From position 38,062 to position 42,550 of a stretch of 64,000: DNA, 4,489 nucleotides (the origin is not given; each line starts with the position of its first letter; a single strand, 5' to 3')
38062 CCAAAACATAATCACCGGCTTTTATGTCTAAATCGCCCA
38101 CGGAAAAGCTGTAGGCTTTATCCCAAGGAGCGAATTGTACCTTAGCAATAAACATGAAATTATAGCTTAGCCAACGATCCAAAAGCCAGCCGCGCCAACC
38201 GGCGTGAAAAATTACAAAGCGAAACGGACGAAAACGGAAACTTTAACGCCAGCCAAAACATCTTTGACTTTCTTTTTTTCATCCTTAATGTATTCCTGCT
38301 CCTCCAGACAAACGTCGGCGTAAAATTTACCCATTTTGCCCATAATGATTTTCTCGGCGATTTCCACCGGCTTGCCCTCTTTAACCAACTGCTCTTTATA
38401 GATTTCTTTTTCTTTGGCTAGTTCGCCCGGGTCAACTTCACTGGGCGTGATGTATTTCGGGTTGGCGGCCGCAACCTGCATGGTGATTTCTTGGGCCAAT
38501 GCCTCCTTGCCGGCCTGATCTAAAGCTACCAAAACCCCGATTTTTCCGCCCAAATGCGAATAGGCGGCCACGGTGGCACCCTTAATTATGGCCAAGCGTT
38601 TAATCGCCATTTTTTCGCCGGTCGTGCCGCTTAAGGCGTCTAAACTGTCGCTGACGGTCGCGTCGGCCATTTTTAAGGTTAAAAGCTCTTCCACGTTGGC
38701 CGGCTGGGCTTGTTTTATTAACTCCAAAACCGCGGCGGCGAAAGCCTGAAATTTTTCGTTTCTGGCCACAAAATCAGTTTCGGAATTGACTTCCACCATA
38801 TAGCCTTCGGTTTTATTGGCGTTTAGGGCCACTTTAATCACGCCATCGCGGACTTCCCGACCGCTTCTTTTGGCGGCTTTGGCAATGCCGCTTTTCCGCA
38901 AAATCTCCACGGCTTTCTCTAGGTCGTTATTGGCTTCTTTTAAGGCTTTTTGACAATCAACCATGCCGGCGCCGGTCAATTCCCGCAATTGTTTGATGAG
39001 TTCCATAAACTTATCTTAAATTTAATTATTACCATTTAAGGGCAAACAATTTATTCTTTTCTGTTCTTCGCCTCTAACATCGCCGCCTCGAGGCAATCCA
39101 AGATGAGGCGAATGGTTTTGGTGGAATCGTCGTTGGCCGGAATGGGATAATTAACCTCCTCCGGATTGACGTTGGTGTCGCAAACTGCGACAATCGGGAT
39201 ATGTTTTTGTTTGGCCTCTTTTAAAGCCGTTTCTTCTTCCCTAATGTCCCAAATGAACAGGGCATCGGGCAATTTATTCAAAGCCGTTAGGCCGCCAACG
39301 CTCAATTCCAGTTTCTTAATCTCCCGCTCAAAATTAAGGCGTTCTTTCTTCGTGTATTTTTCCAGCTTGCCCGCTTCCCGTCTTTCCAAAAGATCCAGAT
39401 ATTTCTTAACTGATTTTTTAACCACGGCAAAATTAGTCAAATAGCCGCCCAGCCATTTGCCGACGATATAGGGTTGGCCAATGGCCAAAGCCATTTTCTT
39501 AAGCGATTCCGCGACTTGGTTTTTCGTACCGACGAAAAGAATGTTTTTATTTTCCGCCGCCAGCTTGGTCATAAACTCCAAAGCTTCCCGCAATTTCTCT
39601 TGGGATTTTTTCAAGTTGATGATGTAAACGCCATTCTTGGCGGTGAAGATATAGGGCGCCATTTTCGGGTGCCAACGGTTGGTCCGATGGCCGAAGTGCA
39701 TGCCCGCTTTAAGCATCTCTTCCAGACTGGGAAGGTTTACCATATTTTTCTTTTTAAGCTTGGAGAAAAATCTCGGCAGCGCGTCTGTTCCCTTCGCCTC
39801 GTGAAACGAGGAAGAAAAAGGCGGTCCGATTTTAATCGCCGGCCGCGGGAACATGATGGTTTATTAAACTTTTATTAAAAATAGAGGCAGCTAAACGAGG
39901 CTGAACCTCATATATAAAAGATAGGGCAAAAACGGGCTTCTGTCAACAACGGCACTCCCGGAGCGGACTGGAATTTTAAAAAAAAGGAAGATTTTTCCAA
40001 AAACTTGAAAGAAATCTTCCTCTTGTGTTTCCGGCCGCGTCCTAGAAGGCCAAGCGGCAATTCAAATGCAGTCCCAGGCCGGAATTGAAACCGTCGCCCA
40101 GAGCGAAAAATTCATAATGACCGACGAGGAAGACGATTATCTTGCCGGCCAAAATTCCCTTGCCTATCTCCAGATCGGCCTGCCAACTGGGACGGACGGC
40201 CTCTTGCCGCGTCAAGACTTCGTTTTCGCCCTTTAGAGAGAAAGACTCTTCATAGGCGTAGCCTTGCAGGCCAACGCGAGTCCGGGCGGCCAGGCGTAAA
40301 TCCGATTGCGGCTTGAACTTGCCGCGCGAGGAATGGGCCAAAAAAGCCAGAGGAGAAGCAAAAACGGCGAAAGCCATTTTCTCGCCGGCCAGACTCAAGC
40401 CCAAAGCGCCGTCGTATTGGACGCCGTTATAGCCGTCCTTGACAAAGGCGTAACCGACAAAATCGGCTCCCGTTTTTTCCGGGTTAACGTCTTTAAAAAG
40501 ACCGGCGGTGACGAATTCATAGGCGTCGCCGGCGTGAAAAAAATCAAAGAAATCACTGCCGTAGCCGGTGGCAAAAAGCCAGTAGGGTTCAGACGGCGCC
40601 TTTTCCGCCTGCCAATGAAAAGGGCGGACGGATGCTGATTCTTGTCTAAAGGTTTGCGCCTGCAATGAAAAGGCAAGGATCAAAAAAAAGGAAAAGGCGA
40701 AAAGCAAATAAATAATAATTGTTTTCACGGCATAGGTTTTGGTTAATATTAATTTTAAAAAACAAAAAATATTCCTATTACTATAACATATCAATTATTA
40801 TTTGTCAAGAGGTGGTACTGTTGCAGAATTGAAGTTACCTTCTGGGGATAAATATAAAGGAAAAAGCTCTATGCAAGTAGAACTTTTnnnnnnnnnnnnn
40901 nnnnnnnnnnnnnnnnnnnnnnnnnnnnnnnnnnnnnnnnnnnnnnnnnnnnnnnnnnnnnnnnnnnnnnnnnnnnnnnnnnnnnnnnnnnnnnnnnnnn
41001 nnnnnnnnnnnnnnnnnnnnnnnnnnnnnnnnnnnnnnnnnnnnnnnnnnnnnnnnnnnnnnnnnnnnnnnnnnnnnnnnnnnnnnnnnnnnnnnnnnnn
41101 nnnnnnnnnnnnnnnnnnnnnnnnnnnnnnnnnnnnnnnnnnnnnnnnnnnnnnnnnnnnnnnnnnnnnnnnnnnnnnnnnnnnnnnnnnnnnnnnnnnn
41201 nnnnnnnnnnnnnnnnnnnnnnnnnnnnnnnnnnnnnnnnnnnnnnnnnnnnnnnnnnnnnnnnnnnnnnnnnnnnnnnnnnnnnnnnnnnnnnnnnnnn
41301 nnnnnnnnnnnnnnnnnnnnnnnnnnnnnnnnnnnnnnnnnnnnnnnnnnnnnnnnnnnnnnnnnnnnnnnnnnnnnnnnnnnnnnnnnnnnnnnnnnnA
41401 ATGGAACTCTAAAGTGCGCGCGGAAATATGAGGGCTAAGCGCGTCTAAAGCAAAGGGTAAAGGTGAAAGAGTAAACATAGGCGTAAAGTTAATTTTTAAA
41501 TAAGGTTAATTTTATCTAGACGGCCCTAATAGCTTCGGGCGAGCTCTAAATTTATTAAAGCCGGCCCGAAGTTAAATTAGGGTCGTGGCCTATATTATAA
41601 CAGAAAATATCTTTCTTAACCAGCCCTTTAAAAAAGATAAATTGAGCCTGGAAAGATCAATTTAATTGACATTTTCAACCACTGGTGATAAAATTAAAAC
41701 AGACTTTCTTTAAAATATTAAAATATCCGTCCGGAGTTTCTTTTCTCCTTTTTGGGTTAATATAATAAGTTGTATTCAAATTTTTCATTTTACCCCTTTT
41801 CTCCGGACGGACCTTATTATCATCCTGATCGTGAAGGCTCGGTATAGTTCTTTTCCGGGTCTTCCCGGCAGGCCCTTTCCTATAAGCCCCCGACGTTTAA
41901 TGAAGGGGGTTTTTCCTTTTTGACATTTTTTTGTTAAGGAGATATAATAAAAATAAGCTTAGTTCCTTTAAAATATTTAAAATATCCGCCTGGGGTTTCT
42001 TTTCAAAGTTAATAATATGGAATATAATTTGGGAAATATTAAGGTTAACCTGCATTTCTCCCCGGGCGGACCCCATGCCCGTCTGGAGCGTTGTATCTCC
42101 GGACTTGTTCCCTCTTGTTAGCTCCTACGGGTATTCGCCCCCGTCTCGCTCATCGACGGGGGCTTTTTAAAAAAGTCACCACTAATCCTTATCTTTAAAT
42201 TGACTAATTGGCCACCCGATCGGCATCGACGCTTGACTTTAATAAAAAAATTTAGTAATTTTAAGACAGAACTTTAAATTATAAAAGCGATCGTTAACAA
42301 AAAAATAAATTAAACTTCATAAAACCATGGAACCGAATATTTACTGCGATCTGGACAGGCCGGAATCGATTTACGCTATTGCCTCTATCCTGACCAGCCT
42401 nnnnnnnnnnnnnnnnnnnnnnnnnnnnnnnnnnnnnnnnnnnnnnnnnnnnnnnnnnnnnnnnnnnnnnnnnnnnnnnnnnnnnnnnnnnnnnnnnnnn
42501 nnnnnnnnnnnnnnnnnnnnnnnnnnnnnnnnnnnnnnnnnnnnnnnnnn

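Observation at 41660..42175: Two tandem paralogous small RNA-like transcription units, each with a consensus promoter, a covarying helix and an intrinsic terminator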

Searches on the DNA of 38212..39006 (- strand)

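Call 35: search_rna_families(sources=[L206, L207, L208, L209], threshold=gathering)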
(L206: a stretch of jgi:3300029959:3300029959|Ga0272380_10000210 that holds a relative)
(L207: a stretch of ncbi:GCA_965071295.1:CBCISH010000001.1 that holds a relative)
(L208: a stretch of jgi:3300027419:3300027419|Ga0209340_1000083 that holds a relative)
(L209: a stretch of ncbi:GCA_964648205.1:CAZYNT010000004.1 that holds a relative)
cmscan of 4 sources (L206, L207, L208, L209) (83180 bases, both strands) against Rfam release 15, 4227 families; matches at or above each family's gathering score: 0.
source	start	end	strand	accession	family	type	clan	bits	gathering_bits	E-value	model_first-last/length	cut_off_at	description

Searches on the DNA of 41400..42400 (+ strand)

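Call 14: search_rna_families(source=window, start=41400, end=42400, threshold=evalue, max_evalue=10, show_alignments=3)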
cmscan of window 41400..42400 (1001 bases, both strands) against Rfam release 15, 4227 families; matches with E-value up to 10: 14.
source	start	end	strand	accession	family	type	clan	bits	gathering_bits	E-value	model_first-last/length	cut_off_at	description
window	42046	42170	+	RF02837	anti-hemB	Gene; sRNA;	-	23.1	49.5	0.007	1-81/81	no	Burkholderia RNA 7 (anti-hemB)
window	42119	42170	+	RF02278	Betaproteobacteria_toxic_sRNA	Gene; sRNA;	-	21.4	50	0.11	1-64/64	no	Betaproteobacteria toxic small RNA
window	41650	41745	-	RF00353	snoR31_Z110_Z27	Gene; snRNA; snoRNA; CD-box;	-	20.4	45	6.8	1-97/97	no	Small nucleolar RNA snoR31/Z110/Z27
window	42084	42169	+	RF01456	VrrA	Gene; antisense;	-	18.9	50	1.8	1-140/140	no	Vibrio regulatory RNA of OmpA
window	41774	41889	-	RF00166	PrrB_RsmZ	Gene; sRNA;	CL00106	17.2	44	0.19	1-133/133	no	PrrB/RsmZ RNA family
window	41470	41650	+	RF01244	snR4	Gene; snRNA; snoRNA; CD-box;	-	16.8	37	1.4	1-187/187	no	Small nucleolar RNA snR4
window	41489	41596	+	RF01828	SprD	Gene; sRNA;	-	16.2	100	1.2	1-142/142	no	Small pathogenicity island RNA D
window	41499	41534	+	RF02085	Yar_1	Gene; lncRNA;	-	13.4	50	5.3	1-74/74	no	Yellow-achaete intergenic RNA conserved region 1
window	42136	42164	-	RF02577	tsr24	Gene; sRNA;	-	13.2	50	2.9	152-180/238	no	S. aureus tsr24 small RNA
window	41531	41690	-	RF02578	tsr25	Gene; sRNA;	-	13.1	63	5.2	1-181/181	no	S. aureus tsr25 small RNA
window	41727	41810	-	RF02687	RAGATH-8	Gene; sRNA;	-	12.9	86.7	0.82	1-276/276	no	RAGATH-8 RNA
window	42052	42220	-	RF00064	HgcG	Gene; snRNA; snoRNA; HACA-box;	-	10.5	77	2.5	1-276/276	no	HgcG RNA (Pab40)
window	42091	42347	-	RF02267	Vax2os1_2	Gene; lncRNA;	-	9.9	55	0.18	233-466/466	no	Vax2os1 conserved region 2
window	42221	42285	-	RF00064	HgcG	Gene; snRNA; snoRNA; HACA-box;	-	9.4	77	5.4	1-276/276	no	HgcG RNA (Pab40)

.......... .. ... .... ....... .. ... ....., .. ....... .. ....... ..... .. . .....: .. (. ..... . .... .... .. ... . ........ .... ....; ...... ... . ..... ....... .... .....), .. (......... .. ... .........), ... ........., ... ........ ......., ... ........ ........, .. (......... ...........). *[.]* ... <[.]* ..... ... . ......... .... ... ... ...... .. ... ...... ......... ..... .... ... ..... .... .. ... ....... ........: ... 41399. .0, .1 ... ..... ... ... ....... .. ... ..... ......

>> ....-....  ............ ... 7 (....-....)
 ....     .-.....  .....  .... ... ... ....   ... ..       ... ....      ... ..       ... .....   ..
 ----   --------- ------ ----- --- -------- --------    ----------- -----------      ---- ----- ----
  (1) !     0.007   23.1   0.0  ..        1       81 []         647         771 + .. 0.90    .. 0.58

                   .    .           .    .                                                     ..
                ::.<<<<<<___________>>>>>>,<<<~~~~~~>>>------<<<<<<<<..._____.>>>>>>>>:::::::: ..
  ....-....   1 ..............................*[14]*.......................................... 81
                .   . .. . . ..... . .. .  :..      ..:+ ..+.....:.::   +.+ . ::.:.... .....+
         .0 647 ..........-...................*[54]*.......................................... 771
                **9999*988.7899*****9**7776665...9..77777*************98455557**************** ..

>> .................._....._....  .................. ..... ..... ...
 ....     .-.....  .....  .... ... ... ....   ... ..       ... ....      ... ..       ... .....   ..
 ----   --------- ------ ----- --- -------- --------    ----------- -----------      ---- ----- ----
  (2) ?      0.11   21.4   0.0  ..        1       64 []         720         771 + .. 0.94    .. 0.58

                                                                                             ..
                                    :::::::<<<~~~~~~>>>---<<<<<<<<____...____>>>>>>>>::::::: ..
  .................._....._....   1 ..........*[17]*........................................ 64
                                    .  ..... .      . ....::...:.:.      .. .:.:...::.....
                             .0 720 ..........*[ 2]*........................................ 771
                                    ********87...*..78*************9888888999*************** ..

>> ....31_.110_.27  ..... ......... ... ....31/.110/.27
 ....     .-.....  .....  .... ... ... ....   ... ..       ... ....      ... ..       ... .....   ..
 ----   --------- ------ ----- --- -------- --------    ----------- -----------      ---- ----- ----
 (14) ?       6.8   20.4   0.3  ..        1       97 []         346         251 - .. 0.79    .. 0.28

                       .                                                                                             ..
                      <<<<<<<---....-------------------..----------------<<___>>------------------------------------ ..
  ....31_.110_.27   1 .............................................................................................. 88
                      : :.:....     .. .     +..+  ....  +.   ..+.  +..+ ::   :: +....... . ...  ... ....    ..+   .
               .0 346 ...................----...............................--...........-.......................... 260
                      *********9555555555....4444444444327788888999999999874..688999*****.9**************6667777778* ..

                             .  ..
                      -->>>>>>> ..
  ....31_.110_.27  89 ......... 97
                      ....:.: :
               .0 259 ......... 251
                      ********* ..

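Call 76: build_rna_model(alignment_id=A6, structure=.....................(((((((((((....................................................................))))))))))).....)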
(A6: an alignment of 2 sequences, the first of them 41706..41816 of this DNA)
Model R1 built from alignment A6 (2 sequences, 116 columns); structure: as given.
model positions 116; base pairs 11; branch points 0; effective number of sequences 1.38; information 0.589 bits per position. Calibrated on 0.2 Mb of random sequence (short: E-values are rough).
structure used (alignment columns):
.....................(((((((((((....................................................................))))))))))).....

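Call 77: search_with_rna_model(model_id=R1, sources=[window, L206, L207, L208, L209, L212, L213, L214, L210, L211], max_evalue=10, show_alignments=4)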
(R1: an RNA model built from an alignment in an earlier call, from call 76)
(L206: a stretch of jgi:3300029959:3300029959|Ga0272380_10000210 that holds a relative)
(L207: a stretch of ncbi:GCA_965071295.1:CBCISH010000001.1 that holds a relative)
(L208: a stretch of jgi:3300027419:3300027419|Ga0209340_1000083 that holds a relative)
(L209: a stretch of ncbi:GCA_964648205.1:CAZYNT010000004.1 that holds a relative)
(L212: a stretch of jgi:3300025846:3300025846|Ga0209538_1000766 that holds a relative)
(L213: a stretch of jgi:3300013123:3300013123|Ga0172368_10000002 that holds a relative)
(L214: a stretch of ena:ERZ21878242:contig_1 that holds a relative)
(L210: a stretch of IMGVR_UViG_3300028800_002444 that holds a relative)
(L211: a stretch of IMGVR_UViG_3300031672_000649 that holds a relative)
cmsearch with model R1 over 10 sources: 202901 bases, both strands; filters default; matches with E-value up to 10: 17.
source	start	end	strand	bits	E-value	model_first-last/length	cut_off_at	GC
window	41964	42075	+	133.3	1e-21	1-116/116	no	0.36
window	41706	41816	+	127.1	1.4e-20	1-116/116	no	0.31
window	41721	41832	-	25.7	0.091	1-116/116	no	0.35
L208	9181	9263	+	21.8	0.48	1-116/116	no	0.24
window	831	936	+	20.8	0.75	1-116/116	no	0.28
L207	9181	9263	+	19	1.6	1-116/116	no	0.3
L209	2762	2864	-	18.5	2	1-116/116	no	0.37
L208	11669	11718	-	18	2.5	1-116/116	no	0.32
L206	9181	9262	+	18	2.5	1-116/116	no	0.26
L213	12220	12265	+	17.9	2.6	1-116/116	no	0.5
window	20860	20920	+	17.4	3.2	1-116/116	no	0.38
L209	18861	18913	+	17.3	3.3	1-116/116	no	0.28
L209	9184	9268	+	16.3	5.2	1-116/116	no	0.32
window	34967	35055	+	16.1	5.7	1-116/116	no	0.36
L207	3080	3153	+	16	5.8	1-116/116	no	0.28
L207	13272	13362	-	15.3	7.9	1-116/116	no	0.27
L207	18807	18904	-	15.1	8.6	1-116/116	no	0.28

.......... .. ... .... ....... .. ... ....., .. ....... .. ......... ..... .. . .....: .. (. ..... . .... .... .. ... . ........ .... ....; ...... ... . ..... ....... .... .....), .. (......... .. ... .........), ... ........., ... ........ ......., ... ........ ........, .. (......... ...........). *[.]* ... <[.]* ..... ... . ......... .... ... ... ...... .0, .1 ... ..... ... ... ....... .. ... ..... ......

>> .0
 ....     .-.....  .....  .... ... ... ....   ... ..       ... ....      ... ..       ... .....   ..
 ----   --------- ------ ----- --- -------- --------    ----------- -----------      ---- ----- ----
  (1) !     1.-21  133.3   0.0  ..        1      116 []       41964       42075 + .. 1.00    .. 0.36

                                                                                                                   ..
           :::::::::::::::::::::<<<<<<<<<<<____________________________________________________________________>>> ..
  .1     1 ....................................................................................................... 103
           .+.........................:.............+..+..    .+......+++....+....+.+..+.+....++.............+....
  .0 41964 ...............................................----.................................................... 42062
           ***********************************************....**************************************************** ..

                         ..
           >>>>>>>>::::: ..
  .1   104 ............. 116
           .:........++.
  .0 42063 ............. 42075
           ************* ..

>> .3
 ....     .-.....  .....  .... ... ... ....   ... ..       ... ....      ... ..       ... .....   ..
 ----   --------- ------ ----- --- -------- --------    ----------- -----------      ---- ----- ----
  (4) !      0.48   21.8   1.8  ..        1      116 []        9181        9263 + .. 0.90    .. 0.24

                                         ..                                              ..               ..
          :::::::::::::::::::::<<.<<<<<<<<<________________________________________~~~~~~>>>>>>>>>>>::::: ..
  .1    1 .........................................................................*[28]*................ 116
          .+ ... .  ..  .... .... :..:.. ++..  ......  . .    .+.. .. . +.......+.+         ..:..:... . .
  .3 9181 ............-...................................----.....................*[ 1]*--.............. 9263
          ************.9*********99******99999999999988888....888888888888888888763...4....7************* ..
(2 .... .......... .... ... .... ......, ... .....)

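Call 97: search_with_rna_model(model_id=R1, sources=[L215, L217, L218, L212, L213, L214], max_evalue=5, filters=off)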
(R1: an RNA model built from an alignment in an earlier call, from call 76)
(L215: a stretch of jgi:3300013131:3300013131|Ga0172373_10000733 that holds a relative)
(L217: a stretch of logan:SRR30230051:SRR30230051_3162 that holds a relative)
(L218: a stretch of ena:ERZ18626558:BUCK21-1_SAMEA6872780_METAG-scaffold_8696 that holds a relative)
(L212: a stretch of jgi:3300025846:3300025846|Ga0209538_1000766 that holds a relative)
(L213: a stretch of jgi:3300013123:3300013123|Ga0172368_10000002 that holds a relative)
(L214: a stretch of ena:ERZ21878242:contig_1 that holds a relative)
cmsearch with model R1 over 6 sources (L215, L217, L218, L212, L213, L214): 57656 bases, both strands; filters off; matches with E-value up to 5: 6.
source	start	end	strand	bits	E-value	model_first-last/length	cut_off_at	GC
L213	12218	12265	+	19.1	0.45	1-116/116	no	0.48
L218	418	474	+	16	1.7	1-116/116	no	0.23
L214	1918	1986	-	15.1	2.4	1-116/116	no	0.33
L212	12323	12377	+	14.7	2.9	1-116/116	no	0.45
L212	862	902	-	14.6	3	1-116/116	no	0.34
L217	2679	2785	-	14.3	3.5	27-106/116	no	0.36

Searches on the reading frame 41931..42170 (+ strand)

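Call 13: search_protein_families(library=pfam, proteins=[window:41931-42170:+], max_evalue=0.1)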
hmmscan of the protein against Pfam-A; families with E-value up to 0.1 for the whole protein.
window:41931-42170:+ (79 aa): 1 family
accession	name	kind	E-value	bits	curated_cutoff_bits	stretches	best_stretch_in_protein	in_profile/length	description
PF25377.1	DUF7886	-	0.074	13.2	27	1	13-51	53-90/144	Domain of unknown function (DUF7886)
